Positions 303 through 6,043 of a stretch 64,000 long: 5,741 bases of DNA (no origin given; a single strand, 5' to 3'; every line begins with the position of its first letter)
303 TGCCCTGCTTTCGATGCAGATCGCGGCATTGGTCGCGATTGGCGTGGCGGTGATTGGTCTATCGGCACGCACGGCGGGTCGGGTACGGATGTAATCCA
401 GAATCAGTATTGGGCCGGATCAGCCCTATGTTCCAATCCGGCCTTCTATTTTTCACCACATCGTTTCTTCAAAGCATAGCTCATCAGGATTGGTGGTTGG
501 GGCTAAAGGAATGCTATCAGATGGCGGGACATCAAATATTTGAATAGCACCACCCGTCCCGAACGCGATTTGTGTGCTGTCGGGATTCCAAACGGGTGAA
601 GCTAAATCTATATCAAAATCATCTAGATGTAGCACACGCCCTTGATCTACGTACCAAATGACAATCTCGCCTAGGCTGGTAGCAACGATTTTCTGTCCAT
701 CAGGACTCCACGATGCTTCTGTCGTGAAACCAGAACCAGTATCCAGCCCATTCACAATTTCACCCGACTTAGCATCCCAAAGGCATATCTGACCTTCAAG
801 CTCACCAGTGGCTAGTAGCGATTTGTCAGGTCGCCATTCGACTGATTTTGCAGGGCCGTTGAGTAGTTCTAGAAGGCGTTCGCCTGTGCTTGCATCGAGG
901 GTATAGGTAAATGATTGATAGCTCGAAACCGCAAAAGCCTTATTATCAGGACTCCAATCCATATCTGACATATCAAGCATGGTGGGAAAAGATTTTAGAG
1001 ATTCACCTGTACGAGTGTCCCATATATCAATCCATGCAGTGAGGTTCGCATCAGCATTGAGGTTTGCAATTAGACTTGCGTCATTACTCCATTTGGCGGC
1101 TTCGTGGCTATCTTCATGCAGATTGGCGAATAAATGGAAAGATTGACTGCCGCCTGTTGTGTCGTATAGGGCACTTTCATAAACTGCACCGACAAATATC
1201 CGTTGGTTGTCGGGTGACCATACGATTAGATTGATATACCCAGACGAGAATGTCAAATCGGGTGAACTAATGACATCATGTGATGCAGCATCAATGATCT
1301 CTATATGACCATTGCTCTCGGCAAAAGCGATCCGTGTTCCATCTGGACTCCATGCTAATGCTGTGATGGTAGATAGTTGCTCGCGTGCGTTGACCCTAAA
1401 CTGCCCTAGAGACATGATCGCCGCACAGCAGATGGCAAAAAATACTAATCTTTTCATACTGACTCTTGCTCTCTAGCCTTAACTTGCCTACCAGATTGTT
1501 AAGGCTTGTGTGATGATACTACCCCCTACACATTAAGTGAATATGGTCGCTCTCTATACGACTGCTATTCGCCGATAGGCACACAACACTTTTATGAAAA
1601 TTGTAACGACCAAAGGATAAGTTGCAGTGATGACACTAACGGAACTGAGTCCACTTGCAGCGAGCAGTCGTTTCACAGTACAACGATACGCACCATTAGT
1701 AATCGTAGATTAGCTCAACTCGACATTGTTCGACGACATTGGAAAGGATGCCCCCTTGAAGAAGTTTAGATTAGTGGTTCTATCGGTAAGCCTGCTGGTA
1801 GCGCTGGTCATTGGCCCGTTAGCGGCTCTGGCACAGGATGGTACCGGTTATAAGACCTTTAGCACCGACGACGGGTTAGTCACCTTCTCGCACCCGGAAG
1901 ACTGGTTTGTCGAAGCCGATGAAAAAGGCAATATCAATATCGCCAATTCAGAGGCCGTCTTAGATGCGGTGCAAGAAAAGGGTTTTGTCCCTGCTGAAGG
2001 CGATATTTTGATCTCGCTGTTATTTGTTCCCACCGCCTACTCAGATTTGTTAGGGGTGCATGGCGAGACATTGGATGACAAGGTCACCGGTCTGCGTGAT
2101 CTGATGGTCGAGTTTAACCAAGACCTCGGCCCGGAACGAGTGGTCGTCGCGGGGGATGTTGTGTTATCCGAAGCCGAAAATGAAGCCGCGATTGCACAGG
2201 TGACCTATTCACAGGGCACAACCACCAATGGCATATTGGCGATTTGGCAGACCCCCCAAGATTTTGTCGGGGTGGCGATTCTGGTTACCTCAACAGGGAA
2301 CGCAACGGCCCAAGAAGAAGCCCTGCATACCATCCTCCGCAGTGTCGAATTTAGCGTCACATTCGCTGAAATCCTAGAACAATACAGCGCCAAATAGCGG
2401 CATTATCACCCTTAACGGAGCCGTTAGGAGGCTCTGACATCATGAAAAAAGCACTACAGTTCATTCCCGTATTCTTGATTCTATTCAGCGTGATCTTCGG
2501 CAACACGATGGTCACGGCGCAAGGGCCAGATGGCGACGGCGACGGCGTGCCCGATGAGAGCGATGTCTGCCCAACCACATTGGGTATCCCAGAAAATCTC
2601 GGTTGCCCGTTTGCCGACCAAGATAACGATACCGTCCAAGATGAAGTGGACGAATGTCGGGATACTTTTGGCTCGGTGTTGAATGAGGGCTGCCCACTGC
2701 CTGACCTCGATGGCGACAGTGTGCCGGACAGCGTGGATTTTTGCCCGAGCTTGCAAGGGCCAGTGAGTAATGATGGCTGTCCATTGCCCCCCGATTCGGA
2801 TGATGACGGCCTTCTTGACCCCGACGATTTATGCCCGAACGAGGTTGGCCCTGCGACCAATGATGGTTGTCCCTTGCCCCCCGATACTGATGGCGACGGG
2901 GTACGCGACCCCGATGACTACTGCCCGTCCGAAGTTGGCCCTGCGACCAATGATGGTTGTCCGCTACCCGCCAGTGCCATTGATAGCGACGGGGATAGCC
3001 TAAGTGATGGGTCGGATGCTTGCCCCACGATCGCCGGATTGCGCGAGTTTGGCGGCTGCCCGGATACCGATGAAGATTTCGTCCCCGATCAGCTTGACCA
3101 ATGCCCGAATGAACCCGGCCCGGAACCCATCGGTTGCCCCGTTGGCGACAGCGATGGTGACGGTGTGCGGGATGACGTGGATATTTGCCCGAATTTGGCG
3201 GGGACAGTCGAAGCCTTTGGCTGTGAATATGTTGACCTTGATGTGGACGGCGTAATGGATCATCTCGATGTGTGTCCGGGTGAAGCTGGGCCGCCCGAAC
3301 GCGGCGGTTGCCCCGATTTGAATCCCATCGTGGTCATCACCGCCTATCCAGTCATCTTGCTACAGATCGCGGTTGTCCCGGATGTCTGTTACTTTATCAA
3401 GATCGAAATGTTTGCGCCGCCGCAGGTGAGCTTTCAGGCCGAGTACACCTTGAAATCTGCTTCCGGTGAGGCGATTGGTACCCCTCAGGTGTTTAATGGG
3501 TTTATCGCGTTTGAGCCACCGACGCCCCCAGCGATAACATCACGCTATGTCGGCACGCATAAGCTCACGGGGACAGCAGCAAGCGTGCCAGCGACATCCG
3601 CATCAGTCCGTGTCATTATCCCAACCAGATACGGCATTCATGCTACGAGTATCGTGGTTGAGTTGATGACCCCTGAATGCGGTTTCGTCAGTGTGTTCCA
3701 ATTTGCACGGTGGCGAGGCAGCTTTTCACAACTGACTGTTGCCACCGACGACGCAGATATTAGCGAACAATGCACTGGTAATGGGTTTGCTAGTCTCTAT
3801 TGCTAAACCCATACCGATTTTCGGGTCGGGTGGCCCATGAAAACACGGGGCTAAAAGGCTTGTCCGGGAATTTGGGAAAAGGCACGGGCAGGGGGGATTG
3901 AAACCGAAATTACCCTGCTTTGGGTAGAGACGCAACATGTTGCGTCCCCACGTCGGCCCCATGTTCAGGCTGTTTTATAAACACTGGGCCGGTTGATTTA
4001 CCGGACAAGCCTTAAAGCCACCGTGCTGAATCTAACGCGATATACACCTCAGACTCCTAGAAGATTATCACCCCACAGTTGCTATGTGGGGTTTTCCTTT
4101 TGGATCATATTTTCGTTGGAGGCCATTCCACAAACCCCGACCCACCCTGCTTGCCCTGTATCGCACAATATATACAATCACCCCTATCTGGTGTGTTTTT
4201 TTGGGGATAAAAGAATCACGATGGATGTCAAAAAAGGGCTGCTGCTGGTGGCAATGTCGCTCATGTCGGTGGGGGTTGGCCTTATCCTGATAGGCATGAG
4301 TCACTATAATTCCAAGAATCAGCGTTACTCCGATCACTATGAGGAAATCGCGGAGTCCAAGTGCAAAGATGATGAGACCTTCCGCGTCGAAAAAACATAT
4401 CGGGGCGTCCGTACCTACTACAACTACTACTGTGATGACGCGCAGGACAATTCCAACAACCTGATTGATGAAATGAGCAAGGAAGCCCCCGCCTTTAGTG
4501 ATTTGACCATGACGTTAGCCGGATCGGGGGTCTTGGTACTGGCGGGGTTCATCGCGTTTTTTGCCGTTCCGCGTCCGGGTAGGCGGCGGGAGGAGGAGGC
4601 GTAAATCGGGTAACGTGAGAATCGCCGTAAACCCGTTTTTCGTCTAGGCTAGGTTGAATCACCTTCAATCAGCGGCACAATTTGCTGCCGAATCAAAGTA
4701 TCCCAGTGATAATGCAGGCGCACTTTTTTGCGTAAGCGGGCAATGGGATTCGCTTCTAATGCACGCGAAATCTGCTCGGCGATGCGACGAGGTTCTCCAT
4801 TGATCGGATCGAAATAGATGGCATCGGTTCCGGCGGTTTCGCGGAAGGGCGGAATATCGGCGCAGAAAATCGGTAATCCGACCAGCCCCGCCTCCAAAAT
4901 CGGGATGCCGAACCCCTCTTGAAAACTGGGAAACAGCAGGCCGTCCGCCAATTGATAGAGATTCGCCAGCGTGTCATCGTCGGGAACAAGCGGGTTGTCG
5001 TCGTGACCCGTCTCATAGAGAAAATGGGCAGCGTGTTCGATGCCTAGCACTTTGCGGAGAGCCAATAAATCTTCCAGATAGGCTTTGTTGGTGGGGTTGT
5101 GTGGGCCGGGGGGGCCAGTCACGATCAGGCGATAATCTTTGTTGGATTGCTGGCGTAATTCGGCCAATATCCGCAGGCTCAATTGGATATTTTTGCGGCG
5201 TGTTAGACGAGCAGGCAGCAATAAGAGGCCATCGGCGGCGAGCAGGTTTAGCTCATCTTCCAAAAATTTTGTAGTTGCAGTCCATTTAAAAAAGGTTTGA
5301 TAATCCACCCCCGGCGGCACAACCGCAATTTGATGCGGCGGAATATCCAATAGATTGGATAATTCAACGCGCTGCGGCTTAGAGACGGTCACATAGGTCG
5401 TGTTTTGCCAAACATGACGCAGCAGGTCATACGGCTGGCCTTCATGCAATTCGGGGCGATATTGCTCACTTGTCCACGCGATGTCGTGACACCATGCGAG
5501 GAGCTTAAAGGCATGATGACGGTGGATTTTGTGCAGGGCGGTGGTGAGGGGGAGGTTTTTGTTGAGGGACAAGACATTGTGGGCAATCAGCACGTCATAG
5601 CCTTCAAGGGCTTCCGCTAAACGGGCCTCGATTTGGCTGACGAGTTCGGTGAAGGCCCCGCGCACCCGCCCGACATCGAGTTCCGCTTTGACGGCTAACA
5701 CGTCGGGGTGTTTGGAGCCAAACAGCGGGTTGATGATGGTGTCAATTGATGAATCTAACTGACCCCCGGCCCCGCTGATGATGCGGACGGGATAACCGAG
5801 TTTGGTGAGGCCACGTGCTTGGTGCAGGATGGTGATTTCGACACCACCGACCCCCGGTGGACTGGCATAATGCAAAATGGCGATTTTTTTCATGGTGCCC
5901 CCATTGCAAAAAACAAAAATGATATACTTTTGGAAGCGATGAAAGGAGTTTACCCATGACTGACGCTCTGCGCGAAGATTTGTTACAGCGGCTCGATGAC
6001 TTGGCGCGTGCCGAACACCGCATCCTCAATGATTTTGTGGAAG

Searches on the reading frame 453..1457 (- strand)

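Call 89: search_protein_families(library=pfam, proteins=[window:453-1457:-], max_evalue=0.0001)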
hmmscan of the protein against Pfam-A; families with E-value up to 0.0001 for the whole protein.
window:453-1457:- (334 aa): 25 families
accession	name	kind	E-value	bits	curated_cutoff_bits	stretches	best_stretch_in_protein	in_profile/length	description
PF25174.1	Beta-prop_THOC3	-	1.1e-30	107.1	305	3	204-312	50-160/272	THOC3 beta-propeller domain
PF24807.1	WD40_CDC20-Fz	-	6.7e-22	78.6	200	1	165-261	140-240/292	CDC20/Fizzy WD40 domain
PF12894.13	ANAPC4_WD40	-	4.5e-21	75.3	22.9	1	22-81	32-89/91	Anaphase-promoting complex subunit 4 WD40 domain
PF24817.1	WD40_WDHD1_1st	-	2.2e-19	70.2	109.9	1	21-89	215-282/291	WDHD1 first WD40 domain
PF23414.1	Beta-prop_EML_2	-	1e-17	64.8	90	2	143-276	22-159/266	Echinoderm microtubule-associated protein second beta-propeller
PF24797.1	Beta-prop_WDR35_TULP_N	-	4.2e-16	59.5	80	2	199-309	70-184/332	WDR35/TULP4 N-terminal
PF23775.1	Beta-prop_RIG_2nd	-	9.7e-16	58.4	80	1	29-260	38-275/278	RIG second beta-propeller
PF00400.38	WD40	-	3.6e-14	53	27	0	204-228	15-39/39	WD domain, G-beta repeat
PF25460.1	Beta-prop_Aladin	-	4e-14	52.9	171.1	1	199-311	109-223/340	Aladin seven-bladed propeller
PF24814.1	WD40_Prp19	-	4e-14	52.8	320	1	111-269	45-205/281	Prp19 WD40 domain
PF25173.1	Beta-prop_WDR3_1st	-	6e-14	52.6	154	2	143-271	11-143/184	WDR3 first beta-propeller domain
PF25175.1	Beta-prop_WDR5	-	1.3e-12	48.1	250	1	161-277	53-172/296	WDR5 beta-propeller domain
PF07676.18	PD40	-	3.6e-12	46.3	20.9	0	240-258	6-24/38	WD40-like Beta Propeller Repeat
PF08662.17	eIF2A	-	4.6e-12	46.7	20.5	1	164-260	63-161/194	Eukaryotic translation initiation factor eIF2A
PF23389.1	Beta-prop_WDR19_1st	-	9.7e-12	45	27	1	122-230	4-111/325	WDR19 first beta-propeller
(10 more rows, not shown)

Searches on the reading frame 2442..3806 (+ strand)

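Call 89: search_protein_families(library=pfam, proteins=[window:2442-3806:+], max_evalue=0.0001)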
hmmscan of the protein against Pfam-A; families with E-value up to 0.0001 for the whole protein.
window:2442-3806:+ (454 aa): 1 family
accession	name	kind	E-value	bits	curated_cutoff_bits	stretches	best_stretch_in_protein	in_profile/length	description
PF02412.23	TSP_3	-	5.8e-19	67.9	25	0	265-282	15-32/36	Thrombospondin type 3 repeat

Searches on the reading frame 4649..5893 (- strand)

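Call 89: search_protein_families(library=pfam, proteins=[window:4649-5893:-], max_evalue=0.0001)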
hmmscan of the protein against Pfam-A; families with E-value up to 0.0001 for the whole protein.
window:4649-5893:- (414 aa): 5 families
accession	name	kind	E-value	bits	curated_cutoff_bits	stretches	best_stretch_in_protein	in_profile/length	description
PF00534.26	Glycos_transf_1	-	2.2e-17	63.6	26.4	1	222-382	16-159/172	Glycosyl transferases group 1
PF13692.12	Glyco_trans_1_4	-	9.7e-15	55.5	27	1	224-380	4-141/142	Glycosyl transferases group 1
PF13439.12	Glyco_transf_4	-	2.5e-10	41.1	28.5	1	15-198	1-168/170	Glycosyltransferase Family 4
PF13579.12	Glyco_trans_4_4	-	2.3e-06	28.5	29.7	1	16-195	1-158/158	Glycosyl transferase 4-like domain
PF20706.3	GT4-conflict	-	6e-05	22.6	26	0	225-344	201-310/385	Family 4 Glycosyltransferase in conflict systems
